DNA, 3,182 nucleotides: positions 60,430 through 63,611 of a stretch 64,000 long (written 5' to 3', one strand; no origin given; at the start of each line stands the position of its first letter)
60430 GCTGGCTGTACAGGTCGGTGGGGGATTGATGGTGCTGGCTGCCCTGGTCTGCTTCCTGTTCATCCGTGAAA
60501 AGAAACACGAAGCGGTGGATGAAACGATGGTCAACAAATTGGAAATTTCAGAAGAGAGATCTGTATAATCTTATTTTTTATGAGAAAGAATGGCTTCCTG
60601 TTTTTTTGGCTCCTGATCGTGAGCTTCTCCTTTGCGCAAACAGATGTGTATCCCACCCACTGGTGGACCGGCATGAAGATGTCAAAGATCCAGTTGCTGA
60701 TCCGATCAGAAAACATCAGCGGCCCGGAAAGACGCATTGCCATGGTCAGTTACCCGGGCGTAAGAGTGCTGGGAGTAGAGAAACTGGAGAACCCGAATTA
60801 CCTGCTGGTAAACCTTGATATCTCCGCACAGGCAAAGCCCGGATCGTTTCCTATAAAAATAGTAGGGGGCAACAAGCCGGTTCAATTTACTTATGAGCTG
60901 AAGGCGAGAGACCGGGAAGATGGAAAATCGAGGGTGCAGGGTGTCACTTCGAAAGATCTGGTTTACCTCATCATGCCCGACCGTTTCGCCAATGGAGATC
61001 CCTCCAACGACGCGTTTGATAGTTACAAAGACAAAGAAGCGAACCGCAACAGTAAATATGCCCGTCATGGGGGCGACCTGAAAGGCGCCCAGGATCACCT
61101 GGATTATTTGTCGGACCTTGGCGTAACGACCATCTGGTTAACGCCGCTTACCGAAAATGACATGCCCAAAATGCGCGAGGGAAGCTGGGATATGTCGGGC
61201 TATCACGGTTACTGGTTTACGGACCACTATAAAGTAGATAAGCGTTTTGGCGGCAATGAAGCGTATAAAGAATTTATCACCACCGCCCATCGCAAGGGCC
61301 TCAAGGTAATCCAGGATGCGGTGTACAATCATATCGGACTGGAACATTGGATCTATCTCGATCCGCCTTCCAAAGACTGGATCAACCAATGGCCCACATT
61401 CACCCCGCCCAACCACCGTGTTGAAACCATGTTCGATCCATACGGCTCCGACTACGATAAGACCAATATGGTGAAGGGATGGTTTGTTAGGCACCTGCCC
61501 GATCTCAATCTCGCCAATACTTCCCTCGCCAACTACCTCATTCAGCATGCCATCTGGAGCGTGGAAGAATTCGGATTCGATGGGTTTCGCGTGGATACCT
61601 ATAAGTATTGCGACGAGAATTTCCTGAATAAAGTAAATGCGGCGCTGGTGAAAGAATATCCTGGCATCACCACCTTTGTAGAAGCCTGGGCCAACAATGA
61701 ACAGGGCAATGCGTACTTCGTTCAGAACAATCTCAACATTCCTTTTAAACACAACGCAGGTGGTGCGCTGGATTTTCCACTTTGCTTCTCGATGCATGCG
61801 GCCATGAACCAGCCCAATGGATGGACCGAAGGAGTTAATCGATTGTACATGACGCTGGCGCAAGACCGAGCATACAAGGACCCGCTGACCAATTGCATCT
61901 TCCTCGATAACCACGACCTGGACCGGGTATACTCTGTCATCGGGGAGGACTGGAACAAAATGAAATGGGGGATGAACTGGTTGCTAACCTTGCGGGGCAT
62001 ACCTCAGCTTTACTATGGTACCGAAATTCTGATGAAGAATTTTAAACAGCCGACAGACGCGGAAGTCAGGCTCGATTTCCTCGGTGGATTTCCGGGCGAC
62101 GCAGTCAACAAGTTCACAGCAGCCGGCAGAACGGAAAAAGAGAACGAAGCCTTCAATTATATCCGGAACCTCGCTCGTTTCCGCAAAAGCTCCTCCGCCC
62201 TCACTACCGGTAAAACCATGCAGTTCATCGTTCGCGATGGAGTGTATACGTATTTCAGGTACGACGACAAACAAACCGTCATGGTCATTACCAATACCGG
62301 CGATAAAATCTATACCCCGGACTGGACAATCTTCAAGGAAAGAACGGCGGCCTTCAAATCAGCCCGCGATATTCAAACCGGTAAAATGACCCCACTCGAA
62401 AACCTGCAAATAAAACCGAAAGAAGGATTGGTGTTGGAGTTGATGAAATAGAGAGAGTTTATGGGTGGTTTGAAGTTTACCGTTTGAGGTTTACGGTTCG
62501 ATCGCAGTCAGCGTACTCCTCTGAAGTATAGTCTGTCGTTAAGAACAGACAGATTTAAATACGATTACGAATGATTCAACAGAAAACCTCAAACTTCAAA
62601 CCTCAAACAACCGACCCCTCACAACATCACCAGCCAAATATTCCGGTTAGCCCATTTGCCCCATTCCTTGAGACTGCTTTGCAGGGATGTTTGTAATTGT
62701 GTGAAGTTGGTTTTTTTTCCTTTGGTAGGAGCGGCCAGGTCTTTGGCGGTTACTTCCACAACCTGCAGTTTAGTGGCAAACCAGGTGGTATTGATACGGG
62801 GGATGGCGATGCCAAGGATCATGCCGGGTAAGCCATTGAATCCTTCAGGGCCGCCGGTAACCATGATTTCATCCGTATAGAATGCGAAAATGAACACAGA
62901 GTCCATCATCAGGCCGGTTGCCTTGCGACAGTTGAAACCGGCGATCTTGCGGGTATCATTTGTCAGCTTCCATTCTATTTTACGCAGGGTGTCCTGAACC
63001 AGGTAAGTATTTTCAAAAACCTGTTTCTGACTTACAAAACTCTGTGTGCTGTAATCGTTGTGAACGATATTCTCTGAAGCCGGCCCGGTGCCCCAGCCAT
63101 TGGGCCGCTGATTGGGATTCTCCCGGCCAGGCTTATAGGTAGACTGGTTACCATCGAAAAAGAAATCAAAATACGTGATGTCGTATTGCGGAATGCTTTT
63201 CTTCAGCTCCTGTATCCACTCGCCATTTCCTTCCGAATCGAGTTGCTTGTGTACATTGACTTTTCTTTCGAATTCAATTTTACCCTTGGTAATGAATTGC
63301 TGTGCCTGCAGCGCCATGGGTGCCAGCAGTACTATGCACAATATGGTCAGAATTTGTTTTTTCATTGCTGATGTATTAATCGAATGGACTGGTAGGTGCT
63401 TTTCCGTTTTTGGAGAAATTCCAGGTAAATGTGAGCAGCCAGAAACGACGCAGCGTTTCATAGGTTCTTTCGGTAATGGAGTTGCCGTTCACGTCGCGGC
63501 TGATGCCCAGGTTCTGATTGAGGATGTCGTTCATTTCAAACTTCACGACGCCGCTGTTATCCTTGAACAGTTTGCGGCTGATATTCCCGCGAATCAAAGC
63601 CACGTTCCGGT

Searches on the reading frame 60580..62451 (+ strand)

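Call 77: search_protein_families(library=pfam, proteins=[window:60580-62451:+], max_evalue=0.00001)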
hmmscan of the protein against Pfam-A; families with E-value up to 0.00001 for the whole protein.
window:60580-62451:+ (623 aa): 3 families
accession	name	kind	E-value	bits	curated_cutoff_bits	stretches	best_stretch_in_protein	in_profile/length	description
PF00128.31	Alpha-amylase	-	3.2e-51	175.4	22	1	131-496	2-361/446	Alpha amylase, catalytic domain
PF09087.17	Cyc-maltodext_N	-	3.3e-24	85.5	25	1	23-111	2-88/88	Cyclomaltodextrinase, N-terminal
PF10438.15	Cyc-maltodext_C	-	3.8e-19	69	22.2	1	546-620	1-76/76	Cyclo-malto-dextrinase C-terminal domain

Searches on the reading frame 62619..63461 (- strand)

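Call 77: search_protein_families(library=pfam, proteins=[window:62619-63461:-], max_evalue=0.00001)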
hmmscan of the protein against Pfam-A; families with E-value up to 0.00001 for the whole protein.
window:62619-63461:- (280 aa): 2 families
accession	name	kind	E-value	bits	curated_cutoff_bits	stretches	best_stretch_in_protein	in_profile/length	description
PF09697.16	Porph_ging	-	2e-10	41.5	25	1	187-216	51-80/81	Protein of unknown function (Porph_ging)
PF22252.2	PNGase_F-II_N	-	8.3e-09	35.8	27.6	1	155-246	71-160/173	N-glycanase peptide, N-terminal domain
